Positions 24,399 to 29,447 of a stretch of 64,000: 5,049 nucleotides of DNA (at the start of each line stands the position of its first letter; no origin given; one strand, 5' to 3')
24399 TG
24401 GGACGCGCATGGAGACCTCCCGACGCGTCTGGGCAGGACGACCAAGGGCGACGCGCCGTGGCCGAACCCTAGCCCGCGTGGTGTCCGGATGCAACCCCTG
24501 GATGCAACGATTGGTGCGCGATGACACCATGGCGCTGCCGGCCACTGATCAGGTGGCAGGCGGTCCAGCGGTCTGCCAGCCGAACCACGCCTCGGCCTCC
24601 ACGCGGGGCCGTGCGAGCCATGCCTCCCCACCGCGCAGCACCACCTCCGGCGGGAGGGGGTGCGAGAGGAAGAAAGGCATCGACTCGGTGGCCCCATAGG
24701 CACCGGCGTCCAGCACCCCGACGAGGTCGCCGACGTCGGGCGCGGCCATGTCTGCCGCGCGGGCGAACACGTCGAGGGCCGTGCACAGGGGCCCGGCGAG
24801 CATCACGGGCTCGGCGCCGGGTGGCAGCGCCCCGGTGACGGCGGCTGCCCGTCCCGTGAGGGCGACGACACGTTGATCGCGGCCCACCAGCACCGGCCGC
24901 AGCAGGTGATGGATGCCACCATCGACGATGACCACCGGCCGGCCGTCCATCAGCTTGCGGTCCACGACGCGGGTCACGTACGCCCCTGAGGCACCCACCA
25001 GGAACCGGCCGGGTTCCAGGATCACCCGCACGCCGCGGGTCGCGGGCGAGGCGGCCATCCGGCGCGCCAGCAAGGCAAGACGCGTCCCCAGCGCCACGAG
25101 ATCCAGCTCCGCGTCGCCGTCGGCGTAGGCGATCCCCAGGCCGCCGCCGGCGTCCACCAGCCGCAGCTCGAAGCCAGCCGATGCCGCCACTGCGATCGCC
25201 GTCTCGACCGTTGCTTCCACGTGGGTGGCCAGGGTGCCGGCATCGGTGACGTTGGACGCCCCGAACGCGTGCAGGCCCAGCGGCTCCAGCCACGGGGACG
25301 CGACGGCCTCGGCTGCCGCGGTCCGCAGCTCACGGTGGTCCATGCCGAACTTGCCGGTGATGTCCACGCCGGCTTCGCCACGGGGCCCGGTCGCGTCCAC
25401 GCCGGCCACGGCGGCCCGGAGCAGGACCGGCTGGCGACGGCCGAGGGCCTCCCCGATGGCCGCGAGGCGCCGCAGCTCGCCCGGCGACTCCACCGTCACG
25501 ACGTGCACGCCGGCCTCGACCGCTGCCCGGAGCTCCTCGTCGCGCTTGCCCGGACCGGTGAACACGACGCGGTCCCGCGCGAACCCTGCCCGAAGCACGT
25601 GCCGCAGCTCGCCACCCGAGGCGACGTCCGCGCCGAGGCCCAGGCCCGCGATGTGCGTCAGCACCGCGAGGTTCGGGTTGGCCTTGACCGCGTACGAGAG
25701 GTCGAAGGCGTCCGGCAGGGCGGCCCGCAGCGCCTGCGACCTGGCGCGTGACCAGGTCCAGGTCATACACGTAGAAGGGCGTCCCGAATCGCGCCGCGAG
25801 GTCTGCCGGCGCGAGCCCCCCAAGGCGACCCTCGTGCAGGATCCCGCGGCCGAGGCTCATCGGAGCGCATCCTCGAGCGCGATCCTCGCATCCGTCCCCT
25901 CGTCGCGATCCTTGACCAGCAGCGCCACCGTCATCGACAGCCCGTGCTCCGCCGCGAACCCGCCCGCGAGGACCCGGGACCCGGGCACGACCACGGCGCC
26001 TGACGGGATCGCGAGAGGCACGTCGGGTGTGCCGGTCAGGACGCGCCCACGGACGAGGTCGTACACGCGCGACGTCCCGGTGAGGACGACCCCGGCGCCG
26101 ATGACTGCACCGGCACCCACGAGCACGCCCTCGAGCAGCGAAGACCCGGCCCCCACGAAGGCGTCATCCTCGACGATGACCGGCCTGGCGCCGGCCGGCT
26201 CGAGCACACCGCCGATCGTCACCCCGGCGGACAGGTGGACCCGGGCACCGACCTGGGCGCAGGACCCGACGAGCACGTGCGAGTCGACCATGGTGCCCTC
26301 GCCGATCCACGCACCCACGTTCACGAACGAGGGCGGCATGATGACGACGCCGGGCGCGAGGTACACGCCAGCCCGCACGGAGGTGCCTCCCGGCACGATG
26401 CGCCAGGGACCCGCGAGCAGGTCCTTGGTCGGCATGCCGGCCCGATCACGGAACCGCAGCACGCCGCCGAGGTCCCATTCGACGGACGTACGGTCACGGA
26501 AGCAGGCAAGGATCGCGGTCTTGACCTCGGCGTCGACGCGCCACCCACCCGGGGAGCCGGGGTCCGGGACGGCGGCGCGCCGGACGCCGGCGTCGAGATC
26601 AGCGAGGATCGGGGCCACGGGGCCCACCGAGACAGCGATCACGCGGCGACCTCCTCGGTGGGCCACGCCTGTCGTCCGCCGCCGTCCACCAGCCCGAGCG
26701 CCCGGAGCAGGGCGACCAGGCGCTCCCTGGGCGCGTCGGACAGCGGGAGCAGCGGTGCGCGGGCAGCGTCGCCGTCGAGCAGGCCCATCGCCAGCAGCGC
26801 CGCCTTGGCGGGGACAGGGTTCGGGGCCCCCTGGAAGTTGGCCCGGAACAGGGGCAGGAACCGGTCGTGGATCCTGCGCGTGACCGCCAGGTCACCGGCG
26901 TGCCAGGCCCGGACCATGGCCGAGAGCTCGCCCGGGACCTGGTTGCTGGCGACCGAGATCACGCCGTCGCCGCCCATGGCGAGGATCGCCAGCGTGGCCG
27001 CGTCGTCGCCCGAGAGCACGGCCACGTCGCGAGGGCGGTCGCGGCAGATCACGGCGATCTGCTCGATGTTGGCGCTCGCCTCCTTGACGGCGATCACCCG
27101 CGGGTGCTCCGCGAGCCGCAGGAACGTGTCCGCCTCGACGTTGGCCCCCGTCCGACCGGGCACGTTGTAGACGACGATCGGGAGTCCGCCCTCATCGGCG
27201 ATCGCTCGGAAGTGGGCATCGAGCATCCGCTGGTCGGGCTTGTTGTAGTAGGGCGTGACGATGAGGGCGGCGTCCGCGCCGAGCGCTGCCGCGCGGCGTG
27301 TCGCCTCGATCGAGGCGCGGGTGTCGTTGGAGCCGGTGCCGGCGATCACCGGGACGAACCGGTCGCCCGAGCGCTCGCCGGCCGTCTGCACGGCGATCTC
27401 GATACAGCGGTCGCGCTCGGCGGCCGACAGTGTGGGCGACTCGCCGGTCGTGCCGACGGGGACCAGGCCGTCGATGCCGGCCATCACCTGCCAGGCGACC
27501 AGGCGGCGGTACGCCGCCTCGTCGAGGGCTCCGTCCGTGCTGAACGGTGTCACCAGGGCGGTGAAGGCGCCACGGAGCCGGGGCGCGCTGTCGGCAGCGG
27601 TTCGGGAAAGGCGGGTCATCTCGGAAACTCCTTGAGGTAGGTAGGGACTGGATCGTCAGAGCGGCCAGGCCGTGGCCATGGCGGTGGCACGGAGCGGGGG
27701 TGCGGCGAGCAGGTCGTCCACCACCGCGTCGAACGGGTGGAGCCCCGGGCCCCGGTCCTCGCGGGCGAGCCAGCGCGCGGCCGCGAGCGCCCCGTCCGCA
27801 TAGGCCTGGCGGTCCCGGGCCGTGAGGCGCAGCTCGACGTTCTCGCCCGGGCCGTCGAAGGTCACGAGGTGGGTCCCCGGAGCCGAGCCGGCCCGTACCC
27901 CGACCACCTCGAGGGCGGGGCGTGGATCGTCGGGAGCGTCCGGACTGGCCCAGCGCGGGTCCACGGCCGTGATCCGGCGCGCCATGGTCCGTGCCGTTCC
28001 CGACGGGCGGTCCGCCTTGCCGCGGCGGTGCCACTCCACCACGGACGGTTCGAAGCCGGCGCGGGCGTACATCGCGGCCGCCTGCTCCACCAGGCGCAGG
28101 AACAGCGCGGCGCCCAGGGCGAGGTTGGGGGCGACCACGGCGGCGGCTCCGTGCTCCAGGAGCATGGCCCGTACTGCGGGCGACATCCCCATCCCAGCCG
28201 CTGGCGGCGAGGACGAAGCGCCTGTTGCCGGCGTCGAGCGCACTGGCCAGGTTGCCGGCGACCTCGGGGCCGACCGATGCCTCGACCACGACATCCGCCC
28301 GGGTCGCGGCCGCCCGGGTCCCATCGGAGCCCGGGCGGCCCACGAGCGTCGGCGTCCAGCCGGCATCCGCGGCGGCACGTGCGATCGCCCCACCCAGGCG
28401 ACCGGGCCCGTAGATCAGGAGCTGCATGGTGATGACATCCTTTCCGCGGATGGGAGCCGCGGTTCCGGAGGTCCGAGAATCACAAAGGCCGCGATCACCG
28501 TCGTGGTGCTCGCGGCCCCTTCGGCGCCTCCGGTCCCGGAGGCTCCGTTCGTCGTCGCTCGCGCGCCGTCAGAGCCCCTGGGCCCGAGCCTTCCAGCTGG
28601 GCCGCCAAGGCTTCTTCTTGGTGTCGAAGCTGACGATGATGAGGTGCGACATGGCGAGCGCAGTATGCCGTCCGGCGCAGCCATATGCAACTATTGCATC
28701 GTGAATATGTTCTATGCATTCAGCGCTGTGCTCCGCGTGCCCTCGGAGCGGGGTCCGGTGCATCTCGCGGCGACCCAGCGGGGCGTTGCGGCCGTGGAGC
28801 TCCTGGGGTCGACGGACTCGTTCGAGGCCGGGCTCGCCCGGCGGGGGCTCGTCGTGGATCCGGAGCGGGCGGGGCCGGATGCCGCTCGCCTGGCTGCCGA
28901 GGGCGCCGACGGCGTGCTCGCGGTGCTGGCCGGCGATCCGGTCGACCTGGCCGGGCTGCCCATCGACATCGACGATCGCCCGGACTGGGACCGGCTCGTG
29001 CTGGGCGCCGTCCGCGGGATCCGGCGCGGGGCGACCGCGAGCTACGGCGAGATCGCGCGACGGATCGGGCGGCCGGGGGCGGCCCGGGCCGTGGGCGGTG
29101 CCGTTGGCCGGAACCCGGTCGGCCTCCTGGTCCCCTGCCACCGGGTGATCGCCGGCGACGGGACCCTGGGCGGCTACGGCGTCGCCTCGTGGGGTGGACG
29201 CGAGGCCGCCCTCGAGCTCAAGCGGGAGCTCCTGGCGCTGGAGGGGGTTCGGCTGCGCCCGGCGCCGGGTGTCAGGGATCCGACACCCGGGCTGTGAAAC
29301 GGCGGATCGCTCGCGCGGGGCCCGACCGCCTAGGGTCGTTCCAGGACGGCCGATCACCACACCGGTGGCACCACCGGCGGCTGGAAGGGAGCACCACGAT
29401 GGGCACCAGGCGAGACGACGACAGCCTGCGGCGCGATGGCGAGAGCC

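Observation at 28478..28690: Lys-codon leader peptide plus terminator hairpin in front of dapB-dapA-dapD-lysA: candidate ribosome-mediated lysine attenuator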

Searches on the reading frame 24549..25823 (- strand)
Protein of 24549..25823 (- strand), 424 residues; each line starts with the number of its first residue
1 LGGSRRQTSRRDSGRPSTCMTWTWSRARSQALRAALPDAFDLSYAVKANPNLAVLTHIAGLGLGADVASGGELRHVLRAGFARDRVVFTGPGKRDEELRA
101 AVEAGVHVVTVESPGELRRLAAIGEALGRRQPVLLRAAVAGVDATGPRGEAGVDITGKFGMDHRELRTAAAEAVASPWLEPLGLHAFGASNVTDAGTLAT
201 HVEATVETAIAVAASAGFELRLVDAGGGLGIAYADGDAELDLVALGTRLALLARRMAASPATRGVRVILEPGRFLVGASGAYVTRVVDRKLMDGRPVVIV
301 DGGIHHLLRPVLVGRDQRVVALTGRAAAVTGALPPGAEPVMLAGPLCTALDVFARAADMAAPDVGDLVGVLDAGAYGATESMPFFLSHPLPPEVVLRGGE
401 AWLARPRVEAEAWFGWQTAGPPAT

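Call 44: search_protein_families(library=ncbifam, proteins=[window:24549-25823:-])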
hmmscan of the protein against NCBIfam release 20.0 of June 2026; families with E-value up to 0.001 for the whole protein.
window:24549-25823:- (424 aa): 7 families
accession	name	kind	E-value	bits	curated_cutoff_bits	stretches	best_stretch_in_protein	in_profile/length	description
TIGR03099.1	dCO2ase_PEP1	hypoth_equivalog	1e-77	261.9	478.45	1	27-395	37-397/398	pyridoxal-dependent decarboxylase, exosortase A system-associated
TIGR01048.1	lysA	equivalog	1.3e-71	241.3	297.9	1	27-409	37-408/417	diaminopimelate decarboxylase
NF006515.0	PRK08961.1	equivalog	1.6e-37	129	802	1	26-396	514-859/861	bifunctional aspartate kinase/diaminopimelate decarboxylase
NF052544.1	OrLyDeCDokD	equivalog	6.3e-23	81.1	700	1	42-290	71-323/461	ornithine/lysine decarboxylase DokD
NF041039.1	FslC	exception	1.5e-08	33.9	500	1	43-307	59-326/418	rhizoferrin biosystnesis N-citrylornithine decarboxylase FslC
NF003763.0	PRK05354.1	equivalog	6.2e-06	25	369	1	38-236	96-300/636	biosynthetic arginine decarboxylase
TIGR01273.1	speA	equivalog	2e-05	23.3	624.1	1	38-234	89-290/624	arginine decarboxylase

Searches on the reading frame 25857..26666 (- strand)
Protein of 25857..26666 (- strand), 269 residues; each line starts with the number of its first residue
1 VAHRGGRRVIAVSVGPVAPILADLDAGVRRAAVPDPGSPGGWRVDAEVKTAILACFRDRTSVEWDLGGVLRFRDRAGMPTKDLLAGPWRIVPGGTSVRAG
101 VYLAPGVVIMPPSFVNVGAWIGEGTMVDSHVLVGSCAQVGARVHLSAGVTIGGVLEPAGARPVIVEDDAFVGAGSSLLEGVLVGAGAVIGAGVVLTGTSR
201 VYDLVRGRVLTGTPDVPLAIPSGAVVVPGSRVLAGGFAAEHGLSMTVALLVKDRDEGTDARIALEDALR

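Call 44: search_protein_families(library=ncbifam, proteins=[window:25857-26666:-])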
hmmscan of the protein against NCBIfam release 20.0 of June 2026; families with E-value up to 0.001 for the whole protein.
window:25857-26666:- (269 aa): 23 families
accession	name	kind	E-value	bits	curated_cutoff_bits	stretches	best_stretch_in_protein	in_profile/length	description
NF008808.1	PRK11830.1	equivalog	1.8e-76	256.9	204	1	19-269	5-243/243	2,3,4,5-tetrahydropyridine-2,6-dicarboxylate N-succinyltransferase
TIGR00965.1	dapD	equivalog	4.1e-47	160.9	375.4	1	20-269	32-269/271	2,3,4,5-tetrahydropyridine-2,6-dicarboxylate N-succinyltransferase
TIGR03532.1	DapD_Ac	equivalog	2.1e-29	102.8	231.75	1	76-206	75-204/231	2,3,4,5-tetrahydropyridine-2,6-dicarboxylate N-acetyltransferase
TIGR03570.1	NeuD_NnaD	subfamily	2.2e-15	56.8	160.8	1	97-197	96-188/202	NeuD/PglB/VioB family sugar acetyltransferase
NF041874.1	EPS_EpsC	equivalog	3.9e-11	42.9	150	1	116-196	65-147/168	serine O-acetyltransferase EpsC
TIGR01172.1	cysE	equivalog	5.9e-10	39.4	210.65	1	118-196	67-147/162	serine O-acetyltransferase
NF002060.0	PRK00892.1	subfamily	1.5e-09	37.5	207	1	95-152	126-183/345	UDP-3-O-(3-hydroxymyristoyl)glucosamine N-acyltransferase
NF010937.0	PRK14357.1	equivalog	5.6e-08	32.1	658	1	113-205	335-426/448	bifunctional UDP-N-acetylglucosamine diphosphorylase/glucosamine-1-phosphate N-acetyltransferase GlmU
TIGR01853.1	lipid_A_lpxD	equivalog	8e-08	31.6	242.5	1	96-153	118-175/325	UDP-3-O-(3-hydroxymyristoyl)glucosamine N-acyltransferase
NF006986.0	PRK09451.1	equivalog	4.8e-07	29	725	1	114-209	347-441/456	bifunctional UDP-N-acetylglucosamine diphosphorylase/glucosamine-1-phosphate N-acetyltransferase GlmU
NF008349.0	PRK11132.1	equivalog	6.7e-07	28.7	397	1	115-196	144-227/273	serine O-acetyltransferase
NF007797.0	PRK10502.1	subfamily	2.2e-06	27.5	192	1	94-215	52-173/183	WcaF family extracellular polysaccharide biosynthesis acetyltransferase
TIGR03535.1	DapD_actino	equivalog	3.2e-06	26.5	441.5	1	94-208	159-269/320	2,3,4,5-tetrahydropyridine-2,6-dicarboxylate N-succinyltransferase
NF010935.0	PRK14355.1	equivalog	4e-06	25.7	718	0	81-150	249-317/459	bifunctional UDP-N-acetylglucosamine diphosphorylase/glucosamine-1-phosphate N-acetyltransferase GlmU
NF003657.0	PRK05289.1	equivalog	5.2e-06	25.7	226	0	97-153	12-68/264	acyl-ACP--UDP-N-acetylglucosamine O-acyltransferase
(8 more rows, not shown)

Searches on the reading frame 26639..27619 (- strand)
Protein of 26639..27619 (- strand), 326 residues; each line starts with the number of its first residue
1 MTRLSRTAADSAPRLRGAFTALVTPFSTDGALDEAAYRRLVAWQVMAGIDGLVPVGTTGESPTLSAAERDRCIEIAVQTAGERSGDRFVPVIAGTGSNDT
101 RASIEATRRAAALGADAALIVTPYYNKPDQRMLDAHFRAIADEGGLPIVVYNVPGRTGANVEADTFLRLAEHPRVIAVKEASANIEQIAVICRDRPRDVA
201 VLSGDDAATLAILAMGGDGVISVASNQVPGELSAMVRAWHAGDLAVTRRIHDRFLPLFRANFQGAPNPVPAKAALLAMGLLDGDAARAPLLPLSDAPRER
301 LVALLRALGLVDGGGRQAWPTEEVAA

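Call 44: search_protein_families(library=ncbifam, proteins=[window:26639-27619:-])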
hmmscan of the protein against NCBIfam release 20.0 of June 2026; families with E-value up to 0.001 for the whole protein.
window:26639-27619:- (326 aa): 7 families
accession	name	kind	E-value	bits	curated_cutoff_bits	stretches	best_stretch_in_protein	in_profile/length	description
TIGR00674.1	dapA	equivalog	4.6e-90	301.3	206.15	1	18-306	2-284/286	4-hydroxy-tetrahydrodipicolinate synthase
TIGR02313.1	HpaI-NOT-DapA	exception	1.6e-62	211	396.7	1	15-311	1-292/294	2,4-dihydroxyhept-2-ene-1,7-dioic acid aldolase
NF003164.0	PRK04147.1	equivalog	1.1e-39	136.5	281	1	14-258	3-242/294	N-acetylneuraminate lyase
TIGR00683.1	nanA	equivalog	5.5e-37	127.7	382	1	15-252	1-233/293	N-acetylneuraminate lyase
NF002958.0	PRK03620.1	subfamily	1.9e-36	125.4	278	1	19-308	15-299/307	5-dehydro-4-deoxyglucarate dehydratase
TIGR03249.1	KdgD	equivalog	4.4e-32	111.4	373.95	1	18-307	12-297/299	5-dehydro-4-deoxyglucarate dehydratase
NF040954.1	Arch_KDGaldase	equivalog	5.5e-23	81.7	390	1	21-251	6-225/288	bifunctional 2-dehydro-3-deoxy-phosphogluconate/2-dehydro-3-deoxy-6-phosphogalactonate aldolase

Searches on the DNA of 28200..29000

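Call 4: search_rna_families(source=window, start=28200, end=29000, threshold=evalue, max_evalue=10, show_alignments=3)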
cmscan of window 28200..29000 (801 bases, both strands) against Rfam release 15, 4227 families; matches with E-value up to 10: 2.
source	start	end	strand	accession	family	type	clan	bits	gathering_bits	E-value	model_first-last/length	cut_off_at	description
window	28446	28522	+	RF01059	mir-598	Gene; miRNA;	-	21.5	69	0.095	1-80/80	no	mir-598 microRNA precursor family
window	28308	28340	+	RF02985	ftsZ-DE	Gene; sRNA;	-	17.4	72.2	1.2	35-64/69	no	ftsZ-DE RNA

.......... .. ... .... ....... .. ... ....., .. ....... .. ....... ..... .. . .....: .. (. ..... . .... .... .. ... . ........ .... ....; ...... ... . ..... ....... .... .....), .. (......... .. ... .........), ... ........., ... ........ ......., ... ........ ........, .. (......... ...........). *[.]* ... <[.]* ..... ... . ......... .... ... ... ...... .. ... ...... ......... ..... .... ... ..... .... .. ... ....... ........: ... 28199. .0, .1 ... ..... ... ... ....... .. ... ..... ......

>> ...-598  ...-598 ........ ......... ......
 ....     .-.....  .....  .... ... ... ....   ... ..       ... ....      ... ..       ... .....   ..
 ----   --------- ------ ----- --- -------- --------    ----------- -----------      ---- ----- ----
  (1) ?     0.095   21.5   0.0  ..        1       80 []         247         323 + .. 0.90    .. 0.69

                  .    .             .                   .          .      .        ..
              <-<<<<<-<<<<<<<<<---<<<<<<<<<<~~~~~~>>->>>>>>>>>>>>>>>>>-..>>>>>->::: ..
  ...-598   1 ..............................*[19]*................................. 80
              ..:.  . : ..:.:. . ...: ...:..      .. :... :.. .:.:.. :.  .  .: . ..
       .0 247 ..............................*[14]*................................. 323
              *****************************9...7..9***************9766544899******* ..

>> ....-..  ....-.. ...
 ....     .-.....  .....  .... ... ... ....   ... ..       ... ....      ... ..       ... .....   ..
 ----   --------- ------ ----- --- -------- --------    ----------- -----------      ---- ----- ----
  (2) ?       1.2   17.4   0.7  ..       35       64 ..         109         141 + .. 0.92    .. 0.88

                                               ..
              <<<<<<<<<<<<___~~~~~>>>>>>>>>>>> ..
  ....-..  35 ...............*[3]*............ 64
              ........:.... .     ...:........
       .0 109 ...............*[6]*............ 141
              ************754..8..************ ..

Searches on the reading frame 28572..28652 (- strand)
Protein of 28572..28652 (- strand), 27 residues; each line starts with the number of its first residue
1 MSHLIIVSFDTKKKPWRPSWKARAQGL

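Call 67: search_protein_families(library=pfam, proteins=[window:28572-28652:-], max_evalue=10)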
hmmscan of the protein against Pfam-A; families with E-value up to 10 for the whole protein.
seq(27 aa): 0 families

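Call 68: search_protein_families(library=ncbifam, proteins=[window:28572-28652:-], max_evalue=10)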
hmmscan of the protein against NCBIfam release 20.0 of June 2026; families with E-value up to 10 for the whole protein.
seq(27 aa): 0 families

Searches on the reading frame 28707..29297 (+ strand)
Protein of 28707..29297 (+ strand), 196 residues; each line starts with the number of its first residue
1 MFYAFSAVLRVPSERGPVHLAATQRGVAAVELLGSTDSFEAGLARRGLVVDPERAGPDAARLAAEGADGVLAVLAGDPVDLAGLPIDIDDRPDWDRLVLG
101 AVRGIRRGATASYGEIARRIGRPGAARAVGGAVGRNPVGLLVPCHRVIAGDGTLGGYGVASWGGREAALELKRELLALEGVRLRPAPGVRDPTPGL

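Call 44: search_protein_families(library=ncbifam, proteins=[window:28707-29297:+])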
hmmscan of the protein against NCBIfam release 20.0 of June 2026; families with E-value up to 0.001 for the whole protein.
window:28707-29297:+ (196 aa): 5 families
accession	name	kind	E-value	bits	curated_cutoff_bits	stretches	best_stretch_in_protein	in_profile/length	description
TIGR00589.1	ogt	superfamily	2.7e-24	85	46.4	1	95-160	4-69/80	methylated-DNA--[protein]-cysteine S-methyltransferase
NF011964.0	PRK15435.1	equivalog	4.7e-21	75.2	345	1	15-174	198-348/354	bifunctional DNA-binding transcriptional regulator/O6-methylguanine-DNA methyltransferase Ada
NF007626.0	PRK10286.1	equivalog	1.9e-18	67.1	192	1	94-158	89-153/171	methylated-DNA--[protein]-cysteine S-methyltransferase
NF041132.1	DNA_protcyst_Mta_Thcoc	equivalog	2e-12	47.3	250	1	102-153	102-151/169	methylated-DNA--protein-cysteine methyltransferase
NF003022.0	PRK03887.1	equivalog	3.5e-12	46.5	164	1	102-181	102-170/175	methylated-DNA--protein-cysteine methyltransferase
